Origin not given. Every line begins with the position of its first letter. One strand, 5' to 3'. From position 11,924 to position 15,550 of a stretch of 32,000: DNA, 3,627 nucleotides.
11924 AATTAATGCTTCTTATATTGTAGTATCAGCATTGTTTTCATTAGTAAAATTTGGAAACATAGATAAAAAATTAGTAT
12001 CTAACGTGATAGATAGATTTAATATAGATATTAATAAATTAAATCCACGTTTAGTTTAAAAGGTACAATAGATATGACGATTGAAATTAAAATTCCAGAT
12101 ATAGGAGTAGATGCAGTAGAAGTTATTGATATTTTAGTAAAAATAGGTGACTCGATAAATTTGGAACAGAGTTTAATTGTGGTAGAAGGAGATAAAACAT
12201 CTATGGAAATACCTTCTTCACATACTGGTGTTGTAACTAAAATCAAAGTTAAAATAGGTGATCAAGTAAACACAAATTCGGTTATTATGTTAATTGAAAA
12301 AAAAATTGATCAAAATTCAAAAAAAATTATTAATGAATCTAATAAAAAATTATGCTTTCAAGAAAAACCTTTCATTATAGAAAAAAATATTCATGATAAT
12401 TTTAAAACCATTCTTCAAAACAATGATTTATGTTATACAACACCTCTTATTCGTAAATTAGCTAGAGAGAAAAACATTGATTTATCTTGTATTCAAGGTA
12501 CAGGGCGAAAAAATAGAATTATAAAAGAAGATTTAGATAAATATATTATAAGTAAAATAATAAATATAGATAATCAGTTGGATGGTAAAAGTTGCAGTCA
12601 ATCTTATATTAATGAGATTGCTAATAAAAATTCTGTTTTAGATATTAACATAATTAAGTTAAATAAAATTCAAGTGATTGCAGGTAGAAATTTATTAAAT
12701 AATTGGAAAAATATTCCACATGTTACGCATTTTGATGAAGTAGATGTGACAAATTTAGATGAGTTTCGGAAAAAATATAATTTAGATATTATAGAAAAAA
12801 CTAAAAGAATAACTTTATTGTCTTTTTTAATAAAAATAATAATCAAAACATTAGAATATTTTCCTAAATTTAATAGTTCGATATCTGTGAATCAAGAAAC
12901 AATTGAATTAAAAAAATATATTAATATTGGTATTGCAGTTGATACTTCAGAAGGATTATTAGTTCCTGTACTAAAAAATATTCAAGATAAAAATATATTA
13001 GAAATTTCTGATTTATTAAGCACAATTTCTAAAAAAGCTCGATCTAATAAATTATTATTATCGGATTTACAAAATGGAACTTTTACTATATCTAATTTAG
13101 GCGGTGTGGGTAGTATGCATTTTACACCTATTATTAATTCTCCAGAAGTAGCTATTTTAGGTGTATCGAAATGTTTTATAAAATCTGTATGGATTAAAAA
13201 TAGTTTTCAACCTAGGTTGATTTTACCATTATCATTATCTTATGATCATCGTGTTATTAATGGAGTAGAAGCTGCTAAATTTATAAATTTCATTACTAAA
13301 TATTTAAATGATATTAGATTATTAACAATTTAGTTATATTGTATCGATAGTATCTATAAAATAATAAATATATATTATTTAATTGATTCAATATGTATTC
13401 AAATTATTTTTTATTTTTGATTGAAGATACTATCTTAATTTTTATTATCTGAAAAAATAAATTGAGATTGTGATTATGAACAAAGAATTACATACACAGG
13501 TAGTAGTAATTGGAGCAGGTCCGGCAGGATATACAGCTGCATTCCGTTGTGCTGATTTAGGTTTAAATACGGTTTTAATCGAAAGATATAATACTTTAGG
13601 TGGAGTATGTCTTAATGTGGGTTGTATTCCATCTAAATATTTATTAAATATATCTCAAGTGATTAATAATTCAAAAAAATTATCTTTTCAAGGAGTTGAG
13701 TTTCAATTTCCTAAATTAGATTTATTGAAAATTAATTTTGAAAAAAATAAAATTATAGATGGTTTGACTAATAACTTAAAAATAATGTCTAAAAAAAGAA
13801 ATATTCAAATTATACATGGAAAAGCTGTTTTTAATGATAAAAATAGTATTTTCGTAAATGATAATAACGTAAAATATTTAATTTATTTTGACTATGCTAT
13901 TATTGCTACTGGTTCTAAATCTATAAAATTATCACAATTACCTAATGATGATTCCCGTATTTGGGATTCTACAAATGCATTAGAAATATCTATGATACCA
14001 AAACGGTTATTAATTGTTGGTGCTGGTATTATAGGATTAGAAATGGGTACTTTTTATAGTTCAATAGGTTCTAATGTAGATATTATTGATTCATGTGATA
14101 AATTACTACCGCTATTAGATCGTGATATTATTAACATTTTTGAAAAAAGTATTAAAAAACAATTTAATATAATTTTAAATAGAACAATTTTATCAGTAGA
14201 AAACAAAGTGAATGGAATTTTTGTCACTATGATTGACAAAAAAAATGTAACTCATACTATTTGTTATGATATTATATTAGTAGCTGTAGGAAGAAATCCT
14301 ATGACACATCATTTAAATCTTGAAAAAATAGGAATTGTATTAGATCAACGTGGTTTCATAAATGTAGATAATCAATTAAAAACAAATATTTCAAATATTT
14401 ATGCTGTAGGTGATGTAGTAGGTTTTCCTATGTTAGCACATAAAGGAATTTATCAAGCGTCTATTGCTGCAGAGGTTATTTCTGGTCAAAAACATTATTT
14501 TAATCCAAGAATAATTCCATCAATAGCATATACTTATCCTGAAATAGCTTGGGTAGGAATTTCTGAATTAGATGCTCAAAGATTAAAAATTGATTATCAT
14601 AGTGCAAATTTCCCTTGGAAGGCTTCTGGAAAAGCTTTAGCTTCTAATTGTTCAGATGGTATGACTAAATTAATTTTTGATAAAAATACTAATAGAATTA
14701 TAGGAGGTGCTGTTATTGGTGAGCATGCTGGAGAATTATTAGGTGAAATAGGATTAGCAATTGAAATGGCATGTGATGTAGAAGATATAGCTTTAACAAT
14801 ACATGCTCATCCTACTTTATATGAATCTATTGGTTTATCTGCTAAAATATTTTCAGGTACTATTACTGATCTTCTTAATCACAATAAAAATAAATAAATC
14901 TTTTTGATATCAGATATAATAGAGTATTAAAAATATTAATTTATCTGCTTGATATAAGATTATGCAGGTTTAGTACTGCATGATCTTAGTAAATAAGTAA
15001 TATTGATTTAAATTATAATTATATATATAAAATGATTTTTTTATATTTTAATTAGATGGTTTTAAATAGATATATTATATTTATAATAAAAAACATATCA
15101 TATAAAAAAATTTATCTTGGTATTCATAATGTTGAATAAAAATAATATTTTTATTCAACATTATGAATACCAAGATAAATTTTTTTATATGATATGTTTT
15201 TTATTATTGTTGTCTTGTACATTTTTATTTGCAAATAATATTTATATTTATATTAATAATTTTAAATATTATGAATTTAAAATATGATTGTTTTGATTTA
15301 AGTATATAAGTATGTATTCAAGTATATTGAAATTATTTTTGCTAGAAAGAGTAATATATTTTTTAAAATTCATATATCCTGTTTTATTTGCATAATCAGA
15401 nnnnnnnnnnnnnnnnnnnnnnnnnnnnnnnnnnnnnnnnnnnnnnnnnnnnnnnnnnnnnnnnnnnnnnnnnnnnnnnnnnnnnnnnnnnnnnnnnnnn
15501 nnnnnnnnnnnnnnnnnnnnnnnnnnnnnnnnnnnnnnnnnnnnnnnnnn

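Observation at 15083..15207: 125-bp perfect palindrome between convergent lpdA and mtnN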

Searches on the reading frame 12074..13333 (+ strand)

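Call 5: search_protein_families(library=ncbifam, proteins=[window:12074-13333:+])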
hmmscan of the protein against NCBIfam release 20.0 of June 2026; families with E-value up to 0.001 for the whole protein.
window:12074-13333:+ (419 aa): 20 families
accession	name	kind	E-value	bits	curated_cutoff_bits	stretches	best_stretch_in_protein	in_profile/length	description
NF008814.0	PRK11854.1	equivalog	5e-135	451.4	722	2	108-418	320-636/637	pyruvate dehydrogenase complex dihydrolipoyllysine-residue acetyltransferase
TIGR01348.1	PDHac_trf_long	equivalog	4.7e-128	428.3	552.1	1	4-418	157-586/587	dihydrolipoyllysine-residue acetyltransferase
NF004309.0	PRK05704.1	equivalog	9.3e-74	249.2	449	1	1-415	1-402/408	2-oxoglutarate dehydrogenase complex dihydrolipoyllysine-residue succinyltransferase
TIGR01347.1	sucB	equivalog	3.7e-73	247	378.65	1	3-417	1-400/404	dihydrolipoyllysine-residue succinyltransferase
TIGR02927.1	SucB_Actino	equivalog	1.1e-63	216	423.45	2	117-412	263-569/579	2-oxoglutarate dehydrogenase, E2 component, dihydrolipoamide succinyltransferase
TIGR01349.1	PDHac_trf_mito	equivalog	1.6e-57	195.6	445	1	20-412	19-430/437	pyruvate dehydrogenase complex dihydrolipoamide acetyltransferase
NF008815.0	PRK11857.1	equivalog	7.3e-54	183.3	378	1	121-417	5-305/308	dihydrolipoamide acetyltransferase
NF011416.0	PRK14843.1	equivalog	6.4e-49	166.7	429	1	114-411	43-339/347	dihydrolipoamide acetyltransferase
NF008907.0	PRK12270.1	equivalog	4.2e-18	64.6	878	1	208-412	144-362/1241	multifunctional oxoglutarate decarboxylase/oxoglutarate dehydrogenase thiamine pyrophosphate-binding subunit/dihydrolipoyllysine-residue suc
NF011457.0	PRK14875.1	equivalog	3e-09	36.3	307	1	4-154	5-122/372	acetoin dehydrogenase dihydrolipoyllysine-residue acetyltransferase subunit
NF004173.0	PRK05641.1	equivalog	3.3e-09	37.5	199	1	17-71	95-149/153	putative acetyl-CoA carboxylase biotin carboxyl carrier protein subunit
NF006761.0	PRK09282.1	domain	3.5e-07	29.1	402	1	16-75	531-590/591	pyruvate carboxylase subunit B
NF006079.0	PRK08225.1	equivalog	5e-07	29.7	95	1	16-75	11-70/70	acetyl-CoA carboxylase biotin carboxyl carrier protein subunit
TIGR02712.1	urea_carbox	equivalog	3.3e-06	25.1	1303.85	1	17-75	1143-1201/1201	urea carboxylase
NF005117.0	PRK06549.1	equivalog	5.5e-06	27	159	1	17-71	72-126/130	acetyl-CoA carboxylase biotin carboxyl carrier protein subunit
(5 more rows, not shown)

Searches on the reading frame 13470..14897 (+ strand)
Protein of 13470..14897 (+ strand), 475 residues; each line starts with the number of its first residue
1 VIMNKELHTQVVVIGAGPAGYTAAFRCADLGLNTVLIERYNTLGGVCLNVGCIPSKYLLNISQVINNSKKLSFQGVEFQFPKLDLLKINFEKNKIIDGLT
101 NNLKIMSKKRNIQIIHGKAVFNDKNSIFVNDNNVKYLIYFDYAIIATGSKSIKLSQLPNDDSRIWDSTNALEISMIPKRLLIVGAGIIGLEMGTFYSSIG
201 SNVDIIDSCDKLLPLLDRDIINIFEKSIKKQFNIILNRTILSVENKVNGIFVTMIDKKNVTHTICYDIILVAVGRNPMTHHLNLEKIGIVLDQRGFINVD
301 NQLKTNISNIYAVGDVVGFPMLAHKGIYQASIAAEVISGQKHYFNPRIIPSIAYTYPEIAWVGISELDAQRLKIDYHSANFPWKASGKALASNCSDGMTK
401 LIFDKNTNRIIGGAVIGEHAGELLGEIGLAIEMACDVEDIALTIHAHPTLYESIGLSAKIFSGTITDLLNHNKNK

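Call 5: search_protein_families(library=ncbifam, proteins=[window:13470-14897:+])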
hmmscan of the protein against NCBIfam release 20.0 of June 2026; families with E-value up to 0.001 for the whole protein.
window:13470-14897:+ (475 aa): 96 families (the best 25 are shown)
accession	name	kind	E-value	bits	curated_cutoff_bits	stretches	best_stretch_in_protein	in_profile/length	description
TIGR01350.1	lipoamide_DH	equivalog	4.2e-135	451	408.8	1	9-459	2-452/461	dihydrolipoyl dehydrogenase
NF003585.0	PRK05249.1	equivalog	3.7e-95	319.3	465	1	4-453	2-449/464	Si-specific NAD(P)(+) transhydrogenase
NF004943.0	PRK06292.2-1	equivalog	5.2e-93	312.3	432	1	9-459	4-453/456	dihydrolipoyl dehydrogenase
TIGR02053.1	MerA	equivalog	2e-89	300.7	454.45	1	10-466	2-458/465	mercury(II) reductase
NF004991.0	PRK06370.1-3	subfamily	1.7e-82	277.6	620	1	10-464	37-490/509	FAD-containing oxidoreductase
NF004945.0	PRK06292.2-3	equivalog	6e-77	259.5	494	1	10-456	5-447/457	dihydrolipoyl dehydrogenase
NF005883.0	PRK07845.1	equivalog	1.7e-75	254.8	479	1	9-459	3-457/466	NAD(P)H-quinone dehydrogenase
NF004947.0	PRK06292.2-5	equivalog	3e-75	253.9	592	1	10-454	5-451/474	dihydrolipoyl dehydrogenase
NF010311.1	PRK13748.1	subfamily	5.3e-75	253.3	600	1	5-468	94-555/560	mercury(II) reductase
NF004776.0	PRK06116.1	equivalog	1.3e-70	238.7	480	1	9-452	5-444/450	glutathione-disulfide reductase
NF004992.0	PRK06370.1-4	equivalog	2e-68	230.9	629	1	10-454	6-448/459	FAD-containing oxidoreductase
NF004946.0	PRK06292.2-4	subfamily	5.2e-68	229.9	634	1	10-455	5-464/487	dihydrolipoyl dehydrogenase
NF004939.0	PRK06292.1-1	equivalog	5.8e-65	219.8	435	1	5-454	2-451/476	dihydrolipoyl dehydrogenase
NF041853.1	hythiocyan_redase_MerA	equivalog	1.1e-64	218.9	650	1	10-454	5-434/440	hypothiocyanous acid reductase MerA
NF005884.0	PRK07846.1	equivalog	1.5e-64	218.3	501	1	10-453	5-443/454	mycothione reductase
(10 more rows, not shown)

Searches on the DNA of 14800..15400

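Call 37: search_rna_families(source=window, start=14800, end=15400, threshold=evalue, max_evalue=1)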
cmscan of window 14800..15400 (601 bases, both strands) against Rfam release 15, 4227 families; matches with E-value up to 1: 1.
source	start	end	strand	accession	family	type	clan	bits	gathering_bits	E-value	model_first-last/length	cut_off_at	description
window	15106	15184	+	RF04205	MIR2606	Gene; miRNA;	-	27.2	139.7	0.08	1-165/165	no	MIR2606 microRNA precursor family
